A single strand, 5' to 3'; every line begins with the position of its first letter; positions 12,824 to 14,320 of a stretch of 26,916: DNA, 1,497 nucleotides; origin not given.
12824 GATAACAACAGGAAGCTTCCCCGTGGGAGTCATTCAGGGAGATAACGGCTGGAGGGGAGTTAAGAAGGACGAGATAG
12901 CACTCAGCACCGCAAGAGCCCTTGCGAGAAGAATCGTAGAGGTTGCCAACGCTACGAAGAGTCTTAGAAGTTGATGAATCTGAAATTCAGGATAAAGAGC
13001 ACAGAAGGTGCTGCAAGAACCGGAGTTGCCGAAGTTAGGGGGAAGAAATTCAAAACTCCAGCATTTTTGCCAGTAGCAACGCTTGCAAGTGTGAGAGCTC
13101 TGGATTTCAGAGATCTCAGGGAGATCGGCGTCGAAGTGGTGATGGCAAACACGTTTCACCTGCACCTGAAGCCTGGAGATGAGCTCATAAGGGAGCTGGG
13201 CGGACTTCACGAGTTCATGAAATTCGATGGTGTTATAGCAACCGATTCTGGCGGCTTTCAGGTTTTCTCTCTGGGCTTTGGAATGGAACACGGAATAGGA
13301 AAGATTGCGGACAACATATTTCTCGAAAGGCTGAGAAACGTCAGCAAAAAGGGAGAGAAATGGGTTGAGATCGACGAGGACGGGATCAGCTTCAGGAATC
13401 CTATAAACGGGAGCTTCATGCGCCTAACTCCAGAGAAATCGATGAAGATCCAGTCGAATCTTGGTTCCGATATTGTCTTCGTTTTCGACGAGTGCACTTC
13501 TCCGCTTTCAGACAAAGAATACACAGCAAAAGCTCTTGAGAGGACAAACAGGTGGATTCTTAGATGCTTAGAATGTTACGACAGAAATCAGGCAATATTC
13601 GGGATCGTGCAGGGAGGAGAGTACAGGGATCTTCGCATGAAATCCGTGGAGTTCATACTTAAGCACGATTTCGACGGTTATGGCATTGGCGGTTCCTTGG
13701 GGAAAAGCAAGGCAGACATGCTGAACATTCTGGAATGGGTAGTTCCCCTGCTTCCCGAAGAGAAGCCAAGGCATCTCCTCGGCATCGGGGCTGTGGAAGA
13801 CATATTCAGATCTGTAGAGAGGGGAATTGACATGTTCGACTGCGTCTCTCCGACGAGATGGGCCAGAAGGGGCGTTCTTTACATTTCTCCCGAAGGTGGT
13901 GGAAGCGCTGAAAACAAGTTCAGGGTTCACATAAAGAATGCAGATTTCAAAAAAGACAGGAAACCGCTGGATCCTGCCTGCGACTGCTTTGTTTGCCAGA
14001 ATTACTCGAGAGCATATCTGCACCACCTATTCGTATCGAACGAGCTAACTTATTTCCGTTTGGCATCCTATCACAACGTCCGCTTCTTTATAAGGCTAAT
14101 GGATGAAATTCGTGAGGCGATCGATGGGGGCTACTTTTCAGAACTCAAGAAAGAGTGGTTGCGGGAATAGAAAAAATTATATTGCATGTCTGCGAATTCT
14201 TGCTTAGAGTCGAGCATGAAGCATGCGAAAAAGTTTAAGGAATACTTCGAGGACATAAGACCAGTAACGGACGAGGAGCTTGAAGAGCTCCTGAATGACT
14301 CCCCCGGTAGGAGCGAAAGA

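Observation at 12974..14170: Intact bacterial-type Tgt in an archaeon, with a queuine-salvage-like GGSLG pocket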

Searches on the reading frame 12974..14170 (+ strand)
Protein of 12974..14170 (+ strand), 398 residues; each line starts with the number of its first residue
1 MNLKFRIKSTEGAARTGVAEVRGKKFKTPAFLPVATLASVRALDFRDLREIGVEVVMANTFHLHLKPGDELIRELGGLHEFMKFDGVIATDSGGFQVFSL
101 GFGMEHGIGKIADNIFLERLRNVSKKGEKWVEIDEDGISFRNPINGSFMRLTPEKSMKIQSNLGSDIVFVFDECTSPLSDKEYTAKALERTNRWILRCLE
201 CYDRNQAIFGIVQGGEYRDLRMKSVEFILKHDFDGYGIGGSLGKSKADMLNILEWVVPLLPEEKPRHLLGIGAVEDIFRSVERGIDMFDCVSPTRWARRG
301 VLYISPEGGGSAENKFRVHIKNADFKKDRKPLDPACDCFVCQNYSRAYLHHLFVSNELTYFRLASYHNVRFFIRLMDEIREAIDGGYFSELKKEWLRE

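Call 3: search_protein_families(library=pfam, proteins=[window:12974-14170:+], max_evalue=0.01)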
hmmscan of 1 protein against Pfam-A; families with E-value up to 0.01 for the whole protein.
window:12974-14170:+ (398 aa): 1 family
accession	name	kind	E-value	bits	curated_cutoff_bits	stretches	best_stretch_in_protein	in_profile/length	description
PF01702.25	TGT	-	6e-128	427.3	26.3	1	14-397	3-353/357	Queuine tRNA-ribosyltransferase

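Call 4: search_protein_families(library=ncbifam, proteins=[window:12974-14170:+], max_evalue=0.01)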
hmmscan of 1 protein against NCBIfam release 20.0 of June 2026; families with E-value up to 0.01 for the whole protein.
window:12974-14170:+ (398 aa): 4 families
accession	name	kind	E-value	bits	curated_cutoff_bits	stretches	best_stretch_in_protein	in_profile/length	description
TIGR00430.1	Q_tRNA_tgt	equivalog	8.4e-155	515.3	306.75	1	5-396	1-360/368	tRNA guanosine(34) transglycosylase Tgt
TIGR00449.1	tgt_general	superfamily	5.6e-147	489.4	47.6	1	5-397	1-360/367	tRNA-guanine transglycosylase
TIGR00432.2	arcsn_tRNA_tgt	equivalog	7.3e-36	123.5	350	2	151-392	101-327/441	tRNA guanosine(15) transglycosylase TgtA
NF041059.1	DpdA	equivalog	4.4e-05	22.5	200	1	207-296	174-262/406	tRNA-guanine transglycosylase DpdA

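Call 5: search_solved_structures(query=window:12974-14167:+, max_evalue=0.001, show_alignments=3)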
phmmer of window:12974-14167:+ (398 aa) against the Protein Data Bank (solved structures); distinct sequences matched with E-value up to 0.001: 56.
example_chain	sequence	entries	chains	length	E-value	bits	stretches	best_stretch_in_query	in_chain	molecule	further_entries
10fb_A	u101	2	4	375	2e-99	336.5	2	132-389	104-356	Queuine tRNA-ribosyltransferase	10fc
10fa_A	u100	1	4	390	2.2e-99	336.4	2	132-389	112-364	Queuine tRNA-ribosyltransferase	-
2ash_A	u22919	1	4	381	5.1e-92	312.1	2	131-394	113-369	Queuine tRNA-ribosyltransferase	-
6ygm_A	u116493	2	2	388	5.5e-92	312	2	134-394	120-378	Queuine tRNA-ribosyltransferase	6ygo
1ozm_A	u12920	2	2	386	9.4e-92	311.2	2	134-394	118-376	Queuine tRNA-ribosyltransferase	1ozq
4hsh_A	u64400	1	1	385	1.4e-91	310.7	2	134-394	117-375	Queuine tRNA-ribosyltransferase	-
3bl3_A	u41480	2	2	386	1.4e-91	310.7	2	134-394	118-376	Queuine tRNA-ribosyltransferase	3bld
6ygl_A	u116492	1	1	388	1.7e-91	310.3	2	134-394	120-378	Queuine tRNA-ribosyltransferase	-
5n6f_A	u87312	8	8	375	2e-91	310.1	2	134-394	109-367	Queuine tRNA-ribosyltransferase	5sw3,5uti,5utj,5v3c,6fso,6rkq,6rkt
2oko_A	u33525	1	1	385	2.3e-91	310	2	134-394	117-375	Queuine tRNA-ribosyltransferase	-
2pot_A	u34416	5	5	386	2.3e-91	309.9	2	134-394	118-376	Queuine tRNA-ribosyltransferase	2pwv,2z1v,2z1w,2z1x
1y5v_A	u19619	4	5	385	2.3e-91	309.9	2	134-394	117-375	Queuine tRNA-ribosyltransferase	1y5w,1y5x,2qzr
5i00_A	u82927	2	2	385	2.3e-91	309.9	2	134-394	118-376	Queuine tRNA-ribosyltransferase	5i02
1enu_A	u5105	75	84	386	2.3e-91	309.9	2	134-394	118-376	TRNA-GUANINE TRANSGLYCOSYLASE | QUEUINE TRNA-RIBOSYLTRANSFERASE | TRNA-GUANINE-TRANSGLYCOSYLASE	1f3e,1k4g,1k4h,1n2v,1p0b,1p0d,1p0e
4kwo_A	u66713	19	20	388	2.4e-91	309.9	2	134-394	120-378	Queuine tRNA-ribosyltransferase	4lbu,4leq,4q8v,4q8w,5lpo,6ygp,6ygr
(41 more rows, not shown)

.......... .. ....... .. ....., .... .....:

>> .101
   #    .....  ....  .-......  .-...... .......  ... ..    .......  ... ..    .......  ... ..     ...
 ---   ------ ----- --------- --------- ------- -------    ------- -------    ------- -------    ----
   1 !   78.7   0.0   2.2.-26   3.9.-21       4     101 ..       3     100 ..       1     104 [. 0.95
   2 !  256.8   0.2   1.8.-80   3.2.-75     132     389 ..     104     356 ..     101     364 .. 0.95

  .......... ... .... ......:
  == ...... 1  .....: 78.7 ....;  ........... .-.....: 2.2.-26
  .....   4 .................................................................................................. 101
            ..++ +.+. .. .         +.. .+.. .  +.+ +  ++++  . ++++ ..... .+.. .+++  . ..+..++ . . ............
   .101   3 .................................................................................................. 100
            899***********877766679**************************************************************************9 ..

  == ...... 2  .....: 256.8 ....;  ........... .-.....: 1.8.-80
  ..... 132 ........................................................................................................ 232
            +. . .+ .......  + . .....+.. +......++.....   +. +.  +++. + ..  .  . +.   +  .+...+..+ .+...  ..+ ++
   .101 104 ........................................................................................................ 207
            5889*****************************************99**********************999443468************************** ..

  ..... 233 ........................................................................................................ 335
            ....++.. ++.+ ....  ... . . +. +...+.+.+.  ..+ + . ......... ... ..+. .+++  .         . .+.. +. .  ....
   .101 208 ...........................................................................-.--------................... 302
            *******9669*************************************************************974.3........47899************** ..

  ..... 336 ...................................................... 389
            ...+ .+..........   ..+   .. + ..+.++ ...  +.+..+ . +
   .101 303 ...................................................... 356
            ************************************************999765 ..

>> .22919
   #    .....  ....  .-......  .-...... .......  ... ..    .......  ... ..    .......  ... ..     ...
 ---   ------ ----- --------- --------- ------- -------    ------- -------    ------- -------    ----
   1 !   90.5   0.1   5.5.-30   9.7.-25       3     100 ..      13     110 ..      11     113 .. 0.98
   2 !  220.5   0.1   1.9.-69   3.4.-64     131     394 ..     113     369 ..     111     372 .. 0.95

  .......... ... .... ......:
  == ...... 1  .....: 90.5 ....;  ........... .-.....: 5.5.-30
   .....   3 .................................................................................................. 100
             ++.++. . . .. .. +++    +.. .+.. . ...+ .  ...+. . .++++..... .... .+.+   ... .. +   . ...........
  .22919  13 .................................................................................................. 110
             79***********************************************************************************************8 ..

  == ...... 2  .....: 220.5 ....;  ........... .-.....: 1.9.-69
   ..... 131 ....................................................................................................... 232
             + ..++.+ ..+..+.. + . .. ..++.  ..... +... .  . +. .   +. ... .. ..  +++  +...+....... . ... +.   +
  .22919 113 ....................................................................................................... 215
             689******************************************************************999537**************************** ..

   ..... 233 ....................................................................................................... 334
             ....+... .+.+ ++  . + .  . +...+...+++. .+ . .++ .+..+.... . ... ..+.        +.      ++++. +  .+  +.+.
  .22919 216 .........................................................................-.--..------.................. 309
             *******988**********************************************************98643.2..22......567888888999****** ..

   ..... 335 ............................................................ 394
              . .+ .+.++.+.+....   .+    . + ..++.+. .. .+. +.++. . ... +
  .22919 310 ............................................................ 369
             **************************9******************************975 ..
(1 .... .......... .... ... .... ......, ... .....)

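Call 9: find_homologous_proteins(query=window:12974-14167:+, max_evalue=1e-10)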
Query window:12974-14167:+ (398 aa): 8000 proteins with E <= 1e-10 among 8000 candidates; the best 120 are listed.
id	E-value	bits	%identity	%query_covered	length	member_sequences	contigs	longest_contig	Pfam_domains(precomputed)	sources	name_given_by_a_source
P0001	8.8e-269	909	99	100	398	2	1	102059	PF01702.26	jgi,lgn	-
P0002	1.2e-268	909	99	100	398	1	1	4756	PF01702.26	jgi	-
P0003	2.4e-263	891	96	100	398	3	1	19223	PF01702.26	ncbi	-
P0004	6.1e-263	890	96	100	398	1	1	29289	PF01702.26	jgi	jgi:queuine tRNA-ribosyltransferase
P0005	3.7e-257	871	93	100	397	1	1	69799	PF01702.26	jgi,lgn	jgi:queuine tRNA-ribosyltransferase/7-cyano-7-deazaguanine tRNA-ribosyltransferase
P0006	6.9e-257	870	93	100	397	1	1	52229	PF01702.26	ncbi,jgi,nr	ncbi:MAG: tRNA guanosine(34) transglycosylase Tgt [Archaeoglobales archaeon]|nr:tRNA guanosine(34) t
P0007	2.4e-250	848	90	100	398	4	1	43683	PF01702.26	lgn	-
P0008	3.3e-247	838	88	99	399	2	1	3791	PF01702.26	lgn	-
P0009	2.6e-244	829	87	100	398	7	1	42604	PF01702.26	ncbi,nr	ncbi:MAG: tRNA guanosine(34) transglycosylase Tgt [Archaeoglobales archaeon]|nr:tRNA guanosine(34) t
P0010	2.7e-243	825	87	100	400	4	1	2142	PF01702.26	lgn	-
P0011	3.4e-220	749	79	100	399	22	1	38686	PF01702.26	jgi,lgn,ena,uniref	uniref:tRNA guanosine(34) transglycosylase Tgt n=1 Tax=Archaeoglobus fulgidus TaxID=2234 RepID=A0A7J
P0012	2.0e-218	743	78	99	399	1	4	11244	PF01702.26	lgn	-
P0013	4.4e-218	742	78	99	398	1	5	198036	PF01702.26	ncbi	ncbi:MAG: tRNA guanosine(34) transglycosylase Tgt [Archaeoglobaceae archaeon]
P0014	5.7e-217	738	77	99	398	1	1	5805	PF01702.26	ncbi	ncbi:MAG: tRNA guanosine(34) transglycosylase Tgt [Archaeoglobaceae archaeon]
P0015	3.4e-215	733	76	99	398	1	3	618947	PF01702.26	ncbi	ncbi:MAG: tRNA guanosine(34) transglycosylase Tgt [Archaeoglobaceae archaeon]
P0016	3.7e-215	733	76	99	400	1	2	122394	PF01702.26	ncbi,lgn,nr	ncbi:MAG: tRNA guanosine(34) transglycosylase Tgt [Archaeoglobaceae archaeon]|nr:tRNA guanosine(34) 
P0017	4.0e-215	732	76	99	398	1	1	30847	PF01702.26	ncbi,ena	-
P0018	5.0e-214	729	77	99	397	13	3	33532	PF01702.26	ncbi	ncbi:MAG: tRNA guanosine(34) transglycosylase Tgt [Archaeoglobaceae archaeon]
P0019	7.9e-213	725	76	99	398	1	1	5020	PF01702.26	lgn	-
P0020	1.5e-211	721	94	81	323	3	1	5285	PF01702.26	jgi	-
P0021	2.8e-211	720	75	99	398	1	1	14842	PF01702.26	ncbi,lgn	ncbi:MAG: tRNA guanosine(34) transglycosylase Tgt [Archaeoglobaceae archaeon]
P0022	3.8e-211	719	75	99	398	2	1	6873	PF01702.26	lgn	-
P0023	5.7e-211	719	76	98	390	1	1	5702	PF01702.26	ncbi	ncbi:MAG: tRNA guanosine(34) transglycosylase Tgt, partial [Archaeoglobaceae archaeon]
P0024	8.4e-209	712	75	99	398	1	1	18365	PF01702.26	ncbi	-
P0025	1.2e-200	685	72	99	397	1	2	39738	PF01702.26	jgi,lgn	jgi:queuine tRNA-ribosyltransferase/7-cyano-7-deazaguanine tRNA-ribosyltransferase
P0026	9.6e-200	682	71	99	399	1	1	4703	PF01702.26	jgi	-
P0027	2.8e-198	677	70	99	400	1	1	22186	PF01702.26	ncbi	-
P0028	1.5e-196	671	71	99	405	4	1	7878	PF01702.26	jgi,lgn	jgi:queuine tRNA-ribosyltransferase/7-cyano-7-deazaguanine tRNA-ribosyltransferase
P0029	1.9e-196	671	71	99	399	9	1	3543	PF01702.26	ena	-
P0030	8.4e-196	669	71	99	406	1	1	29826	PF01702.26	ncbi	-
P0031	2.5e-194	664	69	99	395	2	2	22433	PF01702.26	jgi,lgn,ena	-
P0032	6.3e-194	663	69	99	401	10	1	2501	PF01702.26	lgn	-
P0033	1.7e-193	661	70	99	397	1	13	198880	PF01702.26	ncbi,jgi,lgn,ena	jgi:queuine tRNA-ribosyltransferase/7-cyano-7-deazaguanine tRNA-ribosyltransferase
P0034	5.0e-193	660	69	99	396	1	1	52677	PF01702.26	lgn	-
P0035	5.6e-192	656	69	98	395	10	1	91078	PF01702.26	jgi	-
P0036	1.1e-191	655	68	98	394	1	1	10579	PF01702.26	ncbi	-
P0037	2.4e-191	654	69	99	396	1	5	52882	PF01702.26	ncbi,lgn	ncbi:tRNA guanosine(34) transglycosylase Tgt [Geoglobus ahangari]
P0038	2.8e-191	654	68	99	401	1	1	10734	PF01702.26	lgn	-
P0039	3.8e-191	653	69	97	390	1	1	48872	PF01702.26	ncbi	-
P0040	4.0e-191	653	69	99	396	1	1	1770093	PF01702.26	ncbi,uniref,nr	ncbi:tRNA guanosine(34) transglycosylase Tgt [Geoglobus ahangari]|uniref:tRNA guanosine(34) transgly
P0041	4.3e-191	653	70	99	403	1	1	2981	PF01702.26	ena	-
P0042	5.8e-191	653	70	99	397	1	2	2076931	PF01702.26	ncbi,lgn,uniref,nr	ncbi:tRNA-guanine transglycosylase [Archaeoglobus sulfaticallidus PM70-1]|uniref:tRNA-guanine transg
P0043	7.1e-191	653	70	96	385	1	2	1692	PF01702.26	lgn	-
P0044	9.7e-191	652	68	99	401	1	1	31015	PF01702.26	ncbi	ncbi:MAG: tRNA guanosine(34) transglycosylase Tgt [Archaeoglobaceae archaeon]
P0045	1.4e-190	652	68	99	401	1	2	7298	PF01702.26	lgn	-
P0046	1.9e-190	651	70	99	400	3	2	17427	PF01702.26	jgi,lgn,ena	-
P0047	1.9e-190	651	68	98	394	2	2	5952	PF01702.26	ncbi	-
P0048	2.5e-190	651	68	99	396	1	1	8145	PF01702.26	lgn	-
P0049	2.7e-190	651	68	99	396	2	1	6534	PF01702.26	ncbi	-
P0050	3.1e-190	650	70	99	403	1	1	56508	PF01702.26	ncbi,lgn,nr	ncbi:MAG: tRNA guanosine(34) transglycosylase Tgt [Archaeoglobus sp.]|nr:tRNA guanosine(34) transgly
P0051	3.4e-190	650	70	99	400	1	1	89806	PF01702.26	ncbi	-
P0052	4.4e-190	650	68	99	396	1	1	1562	PF01702.26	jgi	jgi:queuine tRNA-ribosyltransferase/7-cyano-7-deazaguanine tRNA-ribosyltransferase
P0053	5.4e-190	650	69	99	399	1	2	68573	PF01702.26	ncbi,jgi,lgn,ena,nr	ncbi:tRNA guanosine(34) transglycosylase Tgt [Archaeoglobales archaeon]|nr:MAG: tRNA guanosine(34) t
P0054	7.4e-190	649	68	99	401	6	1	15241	PF01702.26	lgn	-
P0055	1.2e-189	648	68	99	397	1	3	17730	PF01702.26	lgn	-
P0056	2.7e-189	647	70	99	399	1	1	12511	PF01702.26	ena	-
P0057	3.1e-189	647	69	96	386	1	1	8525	PF01702.26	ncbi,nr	ncbi:MAG: tRNA guanosine(34) transglycosylase Tgt [Archaeoglobi archaeon]|nr:tRNA guanosine(34) tran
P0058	3.7e-189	647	68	99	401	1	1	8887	PF01702.26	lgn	-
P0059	5.6e-189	646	67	99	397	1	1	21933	PF01702.26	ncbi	-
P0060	7.5e-189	646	68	99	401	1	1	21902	PF01702.26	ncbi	-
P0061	7.8e-189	646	69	99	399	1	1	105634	PF01702.26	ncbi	-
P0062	9.3e-189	646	70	99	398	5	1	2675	PF01702.26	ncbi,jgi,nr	ncbi:MAG: tRNA guanosine(34) transglycosylase Tgt [Candidatus Aenigmatarchaeota archaeon]|nr:MAG: tR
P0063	1.2e-188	645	68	99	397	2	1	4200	PF01702.26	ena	-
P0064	1.5e-188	645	67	99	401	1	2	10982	PF01702.26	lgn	-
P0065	3.7e-188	644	68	99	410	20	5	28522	PF01702.26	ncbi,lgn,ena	-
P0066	4.2e-188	643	68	99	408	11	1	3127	PF01702.26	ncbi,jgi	-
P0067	5.6e-188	643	69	98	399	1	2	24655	PF01702.26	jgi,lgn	jgi:queuine tRNA-ribosyltransferase/7-cyano-7-deazaguanine tRNA-ribosyltransferase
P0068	9.6e-188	642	69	99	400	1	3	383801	PF01702.26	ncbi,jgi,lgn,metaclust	metaclust:\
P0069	1.5e-187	642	69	99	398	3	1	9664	PF01702.26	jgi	jgi:queuine tRNA-ribosyltransferase/7-cyano-7-deazaguanine tRNA-ribosyltransferase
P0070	1.8e-187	641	68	99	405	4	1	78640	PF01702.26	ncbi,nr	ncbi:tRNA guanosine(34) transglycosylase Tgt [Geoglobus acetivorans]|nr:tRNA guanosine(34) transglyc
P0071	2.1e-187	641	67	99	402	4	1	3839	PF01702.26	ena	-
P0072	3.6e-187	640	68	99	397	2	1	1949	PF01702.26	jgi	-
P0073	9.1e-187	639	68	99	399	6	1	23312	PF01702.26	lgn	-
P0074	3.8e-186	637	68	99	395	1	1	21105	PF01702.26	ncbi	-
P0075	5.3e-186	637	68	99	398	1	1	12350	PF01702.26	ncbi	-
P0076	9.9e-186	636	68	99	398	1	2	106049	PF01702.26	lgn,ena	-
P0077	2.4e-185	634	67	99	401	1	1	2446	PF01702.26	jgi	-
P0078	2.9e-185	634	67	99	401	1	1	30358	PF01702.26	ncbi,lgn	-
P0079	3.0e-185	634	67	99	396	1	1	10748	PF01702.26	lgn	-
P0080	3.3e-185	634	67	99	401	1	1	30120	PF01702.26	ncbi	ncbi:tRNA guanosine(34) transglycosylase Tgt [Archaeoglobus sp.]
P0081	3.7e-185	634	67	99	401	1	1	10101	PF01702.26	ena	-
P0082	3.8e-185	634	66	99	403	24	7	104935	PF01702.26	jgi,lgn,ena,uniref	uniref:tRNA guanosine(34) transglycosylase Tgt n=1 Tax=Archaeoglobus fulgidus TaxID=2234 RepID=A0A7C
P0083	7.7e-185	633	67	99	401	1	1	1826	PF01702.26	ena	-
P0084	1.1e-184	632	67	99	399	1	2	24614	PF01702.26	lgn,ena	-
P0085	2.1e-184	631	67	99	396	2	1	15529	PF01702.26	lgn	-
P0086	2.2e-184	631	68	99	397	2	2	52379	PF01702.26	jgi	-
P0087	2.6e-184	631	67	99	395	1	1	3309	PF01702.26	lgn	-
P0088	4.4e-184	630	68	99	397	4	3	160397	PF01702.26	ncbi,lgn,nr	ncbi:MAG: tRNA guanosine(34) transglycosylase Tgt [Archaeoglobales archaeon]|nr:tRNA guanosine(34) t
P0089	2.4e-183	628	67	99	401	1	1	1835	PF01702.26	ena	-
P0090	2.7e-183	628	66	99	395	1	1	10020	PF01702.26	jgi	jgi:queuine tRNA-ribosyltransferase/7-cyano-7-deazaguanine tRNA-ribosyltransferase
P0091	4.8e-183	627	67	99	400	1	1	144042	PF01702.26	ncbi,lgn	-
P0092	2.5e-181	621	66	99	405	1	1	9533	PF01702.26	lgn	-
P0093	9.5e-181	619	65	98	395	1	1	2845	PF01702.26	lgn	-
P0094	2.3e-179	615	64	98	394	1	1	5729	PF01702.26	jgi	jgi:queuine tRNA-ribosyltransferase/7-cyano-7-deazaguanine tRNA-ribosyltransferase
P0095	3.6e-179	614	65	99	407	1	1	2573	PF01702.26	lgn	-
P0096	4.9e-179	614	66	99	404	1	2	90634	PF01702.26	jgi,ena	-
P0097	9.3e-179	613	64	98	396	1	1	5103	PF01702.26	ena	-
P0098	1.0e-178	612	87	74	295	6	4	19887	PF01702.26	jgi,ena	-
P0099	1.3e-175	602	64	99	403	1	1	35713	PF01702.26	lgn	-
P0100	2.0e-175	602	63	99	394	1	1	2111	PF01702.26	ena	-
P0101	6.6e-175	600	64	99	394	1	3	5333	PF01702.26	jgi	-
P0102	3.0e-174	598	64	99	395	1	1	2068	PF01702.26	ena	-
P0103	8.2e-174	596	62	99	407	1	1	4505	PF01702.26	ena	-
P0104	3.1e-173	594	62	98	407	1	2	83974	PF01702.26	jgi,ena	-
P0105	8.1e-173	593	61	98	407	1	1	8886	PF01702.26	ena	-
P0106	1.1e-172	593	64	99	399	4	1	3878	PF01702.26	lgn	-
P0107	2.4e-171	588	65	98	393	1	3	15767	PF01702.26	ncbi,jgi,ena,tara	jgi:queuine tRNA-ribosyltransferase/7-cyano-7-deazaguanine tRNA-ribosyltransferase|tara:strand:- sta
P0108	3.0e-171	588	64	96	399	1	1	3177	PF01702.26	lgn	-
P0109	3.0e-170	585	62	99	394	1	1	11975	PF01702.26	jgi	jgi:queuine tRNA-ribosyltransferase/7-cyano-7-deazaguanine tRNA-ribosyltransferase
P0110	4.6e-170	584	62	99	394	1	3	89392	PF01702.26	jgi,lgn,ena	jgi:queuine tRNA-ribosyltransferase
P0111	4.0e-169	581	62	98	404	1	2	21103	PF01702.26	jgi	-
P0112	6.8e-169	580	61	99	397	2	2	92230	PF01702.26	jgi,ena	-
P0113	8.4e-169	580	62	99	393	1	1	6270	PF01702.26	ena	-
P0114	1.6e-168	579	62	99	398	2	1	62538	PF01702.26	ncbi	-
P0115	2.0e-168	579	61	98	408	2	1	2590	PF01702.26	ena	-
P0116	2.7e-168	578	62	96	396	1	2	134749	PF01702.26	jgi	-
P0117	3.6e-168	578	62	98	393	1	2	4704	PF01702.26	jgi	-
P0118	6.6e-168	577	61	99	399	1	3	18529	PF01702.26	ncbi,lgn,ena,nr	ncbi:MAG TPA: tRNA guanosine(34) transglycosylase Tgt [Candidatus Nanoarchaeia archaeon]|nr:tRNA gua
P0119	1.4e-167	576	61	97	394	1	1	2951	PF01702.26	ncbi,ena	-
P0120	1.4e-167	576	63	96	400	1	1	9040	PF01702.26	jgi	-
